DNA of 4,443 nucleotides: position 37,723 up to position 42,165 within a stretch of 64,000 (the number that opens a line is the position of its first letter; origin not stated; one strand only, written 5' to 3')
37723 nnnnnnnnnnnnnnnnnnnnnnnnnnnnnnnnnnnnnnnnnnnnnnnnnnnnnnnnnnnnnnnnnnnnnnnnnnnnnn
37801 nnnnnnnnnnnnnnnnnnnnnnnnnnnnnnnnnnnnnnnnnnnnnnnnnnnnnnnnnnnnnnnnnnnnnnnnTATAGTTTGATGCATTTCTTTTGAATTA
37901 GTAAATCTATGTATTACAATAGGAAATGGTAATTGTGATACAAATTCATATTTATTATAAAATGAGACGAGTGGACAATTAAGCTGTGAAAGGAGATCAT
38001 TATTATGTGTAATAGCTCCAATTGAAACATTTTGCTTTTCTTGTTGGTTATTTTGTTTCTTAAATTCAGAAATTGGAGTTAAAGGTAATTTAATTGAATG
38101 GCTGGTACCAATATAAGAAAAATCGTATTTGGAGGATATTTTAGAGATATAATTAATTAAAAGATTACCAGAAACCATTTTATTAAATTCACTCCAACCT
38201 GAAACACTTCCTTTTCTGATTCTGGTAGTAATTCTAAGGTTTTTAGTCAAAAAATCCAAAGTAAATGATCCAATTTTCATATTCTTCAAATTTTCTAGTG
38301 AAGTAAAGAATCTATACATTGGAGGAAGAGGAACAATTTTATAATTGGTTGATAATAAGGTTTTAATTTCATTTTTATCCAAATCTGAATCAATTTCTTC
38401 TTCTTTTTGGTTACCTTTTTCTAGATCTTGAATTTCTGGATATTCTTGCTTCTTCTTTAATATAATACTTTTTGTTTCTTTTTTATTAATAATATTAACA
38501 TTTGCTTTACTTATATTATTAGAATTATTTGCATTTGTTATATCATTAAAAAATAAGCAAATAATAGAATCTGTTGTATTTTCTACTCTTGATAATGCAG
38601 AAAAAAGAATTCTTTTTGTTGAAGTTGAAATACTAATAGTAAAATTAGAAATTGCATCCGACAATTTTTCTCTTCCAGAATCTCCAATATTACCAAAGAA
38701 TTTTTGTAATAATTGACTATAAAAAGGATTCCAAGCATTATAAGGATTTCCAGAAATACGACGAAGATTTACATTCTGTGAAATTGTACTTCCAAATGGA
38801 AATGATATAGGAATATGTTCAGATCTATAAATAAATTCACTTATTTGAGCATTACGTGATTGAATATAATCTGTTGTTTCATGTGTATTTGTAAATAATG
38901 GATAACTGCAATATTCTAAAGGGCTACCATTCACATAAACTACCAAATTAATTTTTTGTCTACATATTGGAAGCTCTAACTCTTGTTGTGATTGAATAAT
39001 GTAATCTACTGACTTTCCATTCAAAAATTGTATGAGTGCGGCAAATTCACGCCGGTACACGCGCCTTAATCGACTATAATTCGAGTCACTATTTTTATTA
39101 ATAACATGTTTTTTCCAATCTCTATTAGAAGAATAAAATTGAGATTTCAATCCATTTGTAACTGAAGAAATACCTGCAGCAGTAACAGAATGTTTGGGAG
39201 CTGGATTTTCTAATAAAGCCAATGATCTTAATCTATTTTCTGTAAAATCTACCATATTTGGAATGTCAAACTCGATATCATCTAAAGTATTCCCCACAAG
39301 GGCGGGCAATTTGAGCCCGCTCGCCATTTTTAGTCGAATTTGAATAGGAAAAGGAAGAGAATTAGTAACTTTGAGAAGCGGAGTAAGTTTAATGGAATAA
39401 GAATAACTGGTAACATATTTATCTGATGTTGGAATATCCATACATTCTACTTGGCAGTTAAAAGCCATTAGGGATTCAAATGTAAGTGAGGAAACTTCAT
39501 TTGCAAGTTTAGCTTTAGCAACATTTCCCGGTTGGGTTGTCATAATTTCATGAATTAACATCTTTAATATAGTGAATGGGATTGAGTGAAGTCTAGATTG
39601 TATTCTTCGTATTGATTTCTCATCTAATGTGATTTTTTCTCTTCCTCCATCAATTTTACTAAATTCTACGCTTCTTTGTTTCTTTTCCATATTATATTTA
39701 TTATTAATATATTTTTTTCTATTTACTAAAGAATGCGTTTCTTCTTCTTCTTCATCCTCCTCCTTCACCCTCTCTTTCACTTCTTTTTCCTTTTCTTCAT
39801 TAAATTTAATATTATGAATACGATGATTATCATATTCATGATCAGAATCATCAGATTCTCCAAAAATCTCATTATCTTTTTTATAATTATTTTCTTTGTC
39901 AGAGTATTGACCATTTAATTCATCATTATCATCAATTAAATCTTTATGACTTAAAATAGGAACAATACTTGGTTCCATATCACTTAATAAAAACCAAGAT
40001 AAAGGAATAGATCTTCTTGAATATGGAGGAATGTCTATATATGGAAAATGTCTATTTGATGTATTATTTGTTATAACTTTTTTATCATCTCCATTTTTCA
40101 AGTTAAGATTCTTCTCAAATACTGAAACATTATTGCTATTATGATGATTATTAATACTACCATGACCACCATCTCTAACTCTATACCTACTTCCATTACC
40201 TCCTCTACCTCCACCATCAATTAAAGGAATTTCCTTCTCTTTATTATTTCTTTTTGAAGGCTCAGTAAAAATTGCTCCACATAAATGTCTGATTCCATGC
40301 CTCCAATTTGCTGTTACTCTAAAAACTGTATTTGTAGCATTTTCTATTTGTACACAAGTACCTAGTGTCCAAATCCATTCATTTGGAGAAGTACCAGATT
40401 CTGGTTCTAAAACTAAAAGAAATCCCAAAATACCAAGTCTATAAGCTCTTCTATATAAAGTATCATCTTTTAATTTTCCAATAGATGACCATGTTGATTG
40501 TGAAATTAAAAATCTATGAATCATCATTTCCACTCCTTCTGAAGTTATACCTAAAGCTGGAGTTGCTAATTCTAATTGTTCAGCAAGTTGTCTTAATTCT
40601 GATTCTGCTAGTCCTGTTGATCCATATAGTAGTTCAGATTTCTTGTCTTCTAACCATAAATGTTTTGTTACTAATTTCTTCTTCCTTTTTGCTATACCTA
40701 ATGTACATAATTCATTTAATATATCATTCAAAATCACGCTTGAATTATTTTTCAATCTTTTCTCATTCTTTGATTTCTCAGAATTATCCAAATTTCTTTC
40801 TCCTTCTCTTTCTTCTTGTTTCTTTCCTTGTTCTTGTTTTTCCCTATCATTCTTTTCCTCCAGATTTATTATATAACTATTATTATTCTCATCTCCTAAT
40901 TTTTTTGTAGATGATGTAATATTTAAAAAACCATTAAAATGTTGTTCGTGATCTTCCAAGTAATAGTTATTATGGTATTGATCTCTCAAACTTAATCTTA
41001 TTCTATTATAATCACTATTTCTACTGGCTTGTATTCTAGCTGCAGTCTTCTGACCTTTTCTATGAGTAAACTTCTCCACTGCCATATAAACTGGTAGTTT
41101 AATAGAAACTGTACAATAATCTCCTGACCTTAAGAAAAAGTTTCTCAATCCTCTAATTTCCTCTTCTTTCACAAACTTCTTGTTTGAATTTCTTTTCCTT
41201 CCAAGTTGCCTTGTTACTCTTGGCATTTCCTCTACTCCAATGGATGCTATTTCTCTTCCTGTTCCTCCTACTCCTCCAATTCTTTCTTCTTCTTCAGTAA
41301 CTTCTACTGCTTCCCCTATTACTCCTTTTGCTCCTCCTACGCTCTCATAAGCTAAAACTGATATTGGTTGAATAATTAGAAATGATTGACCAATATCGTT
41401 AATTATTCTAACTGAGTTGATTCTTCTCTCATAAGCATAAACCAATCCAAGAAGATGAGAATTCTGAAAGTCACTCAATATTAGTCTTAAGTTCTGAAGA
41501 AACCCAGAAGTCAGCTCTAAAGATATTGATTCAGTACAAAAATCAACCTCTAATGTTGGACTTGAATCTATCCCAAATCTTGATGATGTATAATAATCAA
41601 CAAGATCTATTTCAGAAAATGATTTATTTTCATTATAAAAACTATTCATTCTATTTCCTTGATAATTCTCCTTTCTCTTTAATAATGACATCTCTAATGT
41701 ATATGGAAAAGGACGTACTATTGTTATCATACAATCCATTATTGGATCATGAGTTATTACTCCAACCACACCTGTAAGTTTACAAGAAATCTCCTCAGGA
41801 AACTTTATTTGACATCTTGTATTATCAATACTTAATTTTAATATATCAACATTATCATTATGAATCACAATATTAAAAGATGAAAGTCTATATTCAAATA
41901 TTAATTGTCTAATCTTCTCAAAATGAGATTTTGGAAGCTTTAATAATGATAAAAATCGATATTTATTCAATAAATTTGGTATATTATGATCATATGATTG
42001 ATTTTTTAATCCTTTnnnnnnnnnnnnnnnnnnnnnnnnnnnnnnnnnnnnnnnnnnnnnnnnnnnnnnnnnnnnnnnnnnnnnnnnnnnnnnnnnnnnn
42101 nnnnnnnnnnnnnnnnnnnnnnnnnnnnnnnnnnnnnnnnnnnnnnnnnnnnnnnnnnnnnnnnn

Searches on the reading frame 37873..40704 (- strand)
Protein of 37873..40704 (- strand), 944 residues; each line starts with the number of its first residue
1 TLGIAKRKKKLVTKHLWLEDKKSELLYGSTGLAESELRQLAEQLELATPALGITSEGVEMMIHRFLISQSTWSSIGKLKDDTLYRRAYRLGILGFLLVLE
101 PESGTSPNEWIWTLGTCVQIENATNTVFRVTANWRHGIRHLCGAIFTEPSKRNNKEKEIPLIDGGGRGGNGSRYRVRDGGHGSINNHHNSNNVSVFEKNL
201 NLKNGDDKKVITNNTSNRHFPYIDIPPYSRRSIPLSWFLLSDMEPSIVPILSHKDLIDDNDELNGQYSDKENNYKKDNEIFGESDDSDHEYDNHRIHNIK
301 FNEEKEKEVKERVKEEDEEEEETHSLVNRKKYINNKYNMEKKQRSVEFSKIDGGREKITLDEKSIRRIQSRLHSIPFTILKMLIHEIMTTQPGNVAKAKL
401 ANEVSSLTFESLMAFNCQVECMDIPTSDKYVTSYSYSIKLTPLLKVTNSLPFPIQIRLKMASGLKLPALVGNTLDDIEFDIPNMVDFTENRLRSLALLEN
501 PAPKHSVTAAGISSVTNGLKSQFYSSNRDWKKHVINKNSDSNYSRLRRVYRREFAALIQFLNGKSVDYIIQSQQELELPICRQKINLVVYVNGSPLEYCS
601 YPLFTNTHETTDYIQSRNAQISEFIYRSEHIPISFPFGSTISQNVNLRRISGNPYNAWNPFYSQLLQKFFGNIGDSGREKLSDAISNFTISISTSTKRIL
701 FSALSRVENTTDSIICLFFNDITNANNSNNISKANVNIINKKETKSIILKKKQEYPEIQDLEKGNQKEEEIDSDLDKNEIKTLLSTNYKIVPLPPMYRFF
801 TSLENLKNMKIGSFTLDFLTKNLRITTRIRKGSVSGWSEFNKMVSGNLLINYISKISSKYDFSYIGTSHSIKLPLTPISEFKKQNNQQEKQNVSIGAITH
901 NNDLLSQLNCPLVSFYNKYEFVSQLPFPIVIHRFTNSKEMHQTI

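Call 59: search_solved_structures(query=A7, max_evalue=10, show_alignments=2)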
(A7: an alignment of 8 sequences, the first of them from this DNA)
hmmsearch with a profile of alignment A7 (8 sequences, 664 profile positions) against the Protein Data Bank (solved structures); distinct sequences matched with E-value up to 10: 0.

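Call 71: predict_structure(alignment_id=A7)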
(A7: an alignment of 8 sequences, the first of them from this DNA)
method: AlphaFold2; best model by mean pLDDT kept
length: 944 residues; sequences in the alignment: 8
mean_pLDDT: 49.2   pTM: 0.49
mean pLDDT of the five models: 49.2, 48.2, 47.3, 46.9, 43.6
residues with pLDDT >= 90: 7; 70-90: 182; 50-70: 222; < 50: 533
segments of 3 or more residues with pLDDT < 50: 1-18, 48-59, 103-110, 135-219, 255-357, 463-538, 598-608, 659-661, 668-674, 721-786, 811-930, 934-941
pLDDT, mean of each block of 10 residues (from residue 1): 27 41 60 61 52 47 58 59 53 56 48 67 87 51 37 30 25 25 25 26 29 34 78 67 78 52 37 30 28 28 40 30 31 38 33 43 75 83 70 51 76 85 61 76 87 80 43 36 38 29 28 27 28 36 62 78 79 82 80 61 44 52 72 77 80 55 49 51 70 86 65 55 37 32 40 41 35 38 47 61 57 34 30 29 27 25 24 26 28 32 35 35 46 46 45
secondary structure, 60 per line:
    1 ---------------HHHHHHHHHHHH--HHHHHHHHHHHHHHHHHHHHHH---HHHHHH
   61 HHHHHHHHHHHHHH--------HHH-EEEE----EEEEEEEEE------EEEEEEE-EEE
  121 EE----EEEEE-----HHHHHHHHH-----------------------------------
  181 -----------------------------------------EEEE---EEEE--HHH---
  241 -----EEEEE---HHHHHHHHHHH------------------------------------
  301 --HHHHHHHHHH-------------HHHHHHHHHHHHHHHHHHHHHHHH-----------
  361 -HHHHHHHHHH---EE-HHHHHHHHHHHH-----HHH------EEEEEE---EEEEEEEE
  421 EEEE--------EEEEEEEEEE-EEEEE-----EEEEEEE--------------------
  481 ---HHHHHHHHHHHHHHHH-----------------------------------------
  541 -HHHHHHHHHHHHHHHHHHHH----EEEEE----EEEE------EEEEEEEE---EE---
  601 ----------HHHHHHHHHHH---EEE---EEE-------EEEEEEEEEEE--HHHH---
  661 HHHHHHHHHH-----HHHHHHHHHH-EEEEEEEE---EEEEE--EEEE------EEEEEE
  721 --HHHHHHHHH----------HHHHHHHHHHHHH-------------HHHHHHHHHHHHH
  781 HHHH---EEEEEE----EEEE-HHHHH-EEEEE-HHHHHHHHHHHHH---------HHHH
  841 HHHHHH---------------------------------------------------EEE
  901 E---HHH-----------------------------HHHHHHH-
elements in order (helices of 4 or more, strands of 3 or more residues): H16-27 H30-51 H55-74 E87-90 E95-103 E110-116 E118-122 E127-131 H137-145 E222-225 E229-232 E246-250 H254-264 H303-312 H326-349 H362-371 H378-389 E404-409 E413-424 E433-442 E444-448 E454-460 H484-499 H542-561 E566-570 E575-578 E585-592 H611-621 E625-627 E631-633 E641-651 H654-657 H661-670 H676-685 E687-694 E698-702 E705-708 E715-720 H723-731 H742-754 H768-784 E788-793 E798-801 H803-807 E809-813 H815-827 H837-846 E898-901 H937-943

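Call 73: fold_search(model_id=the predicted structure, library=pdb)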
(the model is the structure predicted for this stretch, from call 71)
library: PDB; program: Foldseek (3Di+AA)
matches with E <= 10: 119; with E <= 0.001: 2
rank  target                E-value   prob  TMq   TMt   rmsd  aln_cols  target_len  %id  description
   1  7u8t_A                4.6e-06  1.00  0.19  0.31   9.6       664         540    6  Vps13 adaptor binding domain in complex with Mcp1 PxP motif peptide (released 2022-03-30)
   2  7u8t_B                2.7e-05  1.00  0.15  0.22  18.2       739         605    6  Vps13 adaptor binding domain in complex with Mcp1 PxP motif peptide (released 2022-03-30)
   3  7v3p_B                3.1e-02  0.18  0.06  0.07  33.2       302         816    5  Cryo-EM structure of the IGF1R/insulin complex (released 2022-08-17)
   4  7tyk_A                1.3e-01  0.11  0.05  0.06  28.1       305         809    6  Cryo-EM Structure of insulin receptor-related receptor (IRR) in apo-state captured at pH 7. The 3D refinement was appl (released 2023-02-15)
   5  7yq5_F                1.8e-01  0.05  0.04  0.05  36.9       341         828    8  human insulin receptor bound with A62 DNA aptamer and insulin (released 2022-11-09)
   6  9ef9_A                2.7e-01  0.11  0.07  0.07  28.6       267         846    9  Cryo-EM structure of Drosophila melanogaster insulin receptor (dmIR) bound with three DILP5, asymmetric conformation (released 2025-10-01)
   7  7w7i_C                2.7e-01  0.10  0.07  0.16  22.7       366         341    7  Crystal Structure of shaft pilin PitB from pilus islet-2 of Streptococcus oralis (released 2022-06-01)
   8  6jk8_B                3.3e-01  0.08  0.06  0.07  25.8       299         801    6  Cryo-EM structure of the full-length human IGF-1R in complex with insulin (released 2020-03-04)
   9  8tan_A                3.7e-01  0.06  0.06  0.06  31.1       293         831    8  CryoEM structure of MFRV-VILP bound to IGF1Rzip (released 2024-01-17)
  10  7stk_B                5.2e-01  0.05  0.05  0.06  27.8       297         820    6  Full-length insulin receptor bound with unsaturated insulin WT (2 insulins bound) asymmetric conformation (Conformatio (released 2022-03-30)
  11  6pyh_D                5.5e-01  0.04  0.05  0.06  26.6       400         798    7  Cryo-EM structure of full-length IGF1R-IGF1 complex. Only the extracellular region of the complex is resolved. (released 2019-10-23)
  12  7w7i_E                6.5e-01  0.06  0.07  0.16  19.0       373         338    8  Crystal Structure of shaft pilin PitB from pilus islet-2 of Streptococcus oralis (released 2022-06-01)
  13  8cls_A                6.8e-01  0.07  0.07  0.07  28.5       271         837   10  Drosophila melanogaster insulin receptor ectodomain in complex with DILP5 (released 2023-12-20)
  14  7w7i_F                7.2e-01  0.06  0.07  0.15  23.4       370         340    7  Crystal Structure of shaft pilin PitB from pilus islet-2 of Streptococcus oralis (released 2022-06-01)
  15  5u8q_A                7.2e-01  0.06  0.06  0.07  30.9       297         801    7  Structure of the ectodomain of the human Type 1 insulin-like growth factor receptor in complex with IGF-I (released 2018-02-28)
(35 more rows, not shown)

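Call 88: search_protein_families(library=pfam, alignment_id=A7, max_evalue=1)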
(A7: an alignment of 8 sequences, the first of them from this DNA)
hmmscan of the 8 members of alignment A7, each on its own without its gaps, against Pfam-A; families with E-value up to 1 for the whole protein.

A. member 1, seq(944 aa): 0 families

B. families by the number of members that match (of 8 scanned): 4 families
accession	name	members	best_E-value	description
PF25036.2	VPS13_VAB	2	1.7e-07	Vacuolar-sorting associated protein 13, adaptor binding domain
PF14436.11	EndoU_bacteria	1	0.063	Bacterial EndoU nuclease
PF13105.11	DUF3959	1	0.083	Protein of unknown function (DUF3959)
PF02607.22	B12-binding_2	1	0.26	B12 binding domain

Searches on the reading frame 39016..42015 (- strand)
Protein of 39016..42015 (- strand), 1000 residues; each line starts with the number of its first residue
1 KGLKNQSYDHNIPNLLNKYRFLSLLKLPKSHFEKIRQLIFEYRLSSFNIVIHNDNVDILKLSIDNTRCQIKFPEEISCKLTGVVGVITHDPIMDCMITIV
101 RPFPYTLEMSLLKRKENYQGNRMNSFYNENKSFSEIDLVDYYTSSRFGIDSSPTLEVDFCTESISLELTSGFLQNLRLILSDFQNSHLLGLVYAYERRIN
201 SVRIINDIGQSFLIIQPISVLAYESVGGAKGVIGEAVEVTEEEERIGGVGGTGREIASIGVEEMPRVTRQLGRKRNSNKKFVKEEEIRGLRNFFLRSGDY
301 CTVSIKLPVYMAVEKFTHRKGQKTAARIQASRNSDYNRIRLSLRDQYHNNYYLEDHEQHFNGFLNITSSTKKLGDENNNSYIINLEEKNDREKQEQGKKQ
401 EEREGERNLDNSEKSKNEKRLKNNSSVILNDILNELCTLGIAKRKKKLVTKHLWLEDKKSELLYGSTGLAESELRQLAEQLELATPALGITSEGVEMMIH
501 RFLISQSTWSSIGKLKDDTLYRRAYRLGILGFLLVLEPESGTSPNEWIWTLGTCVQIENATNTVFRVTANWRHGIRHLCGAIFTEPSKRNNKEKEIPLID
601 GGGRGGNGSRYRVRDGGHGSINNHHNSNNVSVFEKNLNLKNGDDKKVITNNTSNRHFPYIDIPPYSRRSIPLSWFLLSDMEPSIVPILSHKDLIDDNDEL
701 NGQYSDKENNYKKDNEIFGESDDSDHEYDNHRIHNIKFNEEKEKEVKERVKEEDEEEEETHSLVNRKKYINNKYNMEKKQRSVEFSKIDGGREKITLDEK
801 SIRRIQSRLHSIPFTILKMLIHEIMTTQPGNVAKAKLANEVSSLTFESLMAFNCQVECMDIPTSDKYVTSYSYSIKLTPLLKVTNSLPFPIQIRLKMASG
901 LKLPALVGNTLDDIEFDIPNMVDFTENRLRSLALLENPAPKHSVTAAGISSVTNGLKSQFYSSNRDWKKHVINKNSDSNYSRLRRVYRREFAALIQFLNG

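Call 6: search_protein_families(library=pfam, proteins=[window:39016-42015:-], max_evalue=10)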
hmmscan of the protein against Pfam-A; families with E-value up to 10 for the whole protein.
window:39016-42015:- (1000 aa): 0 families
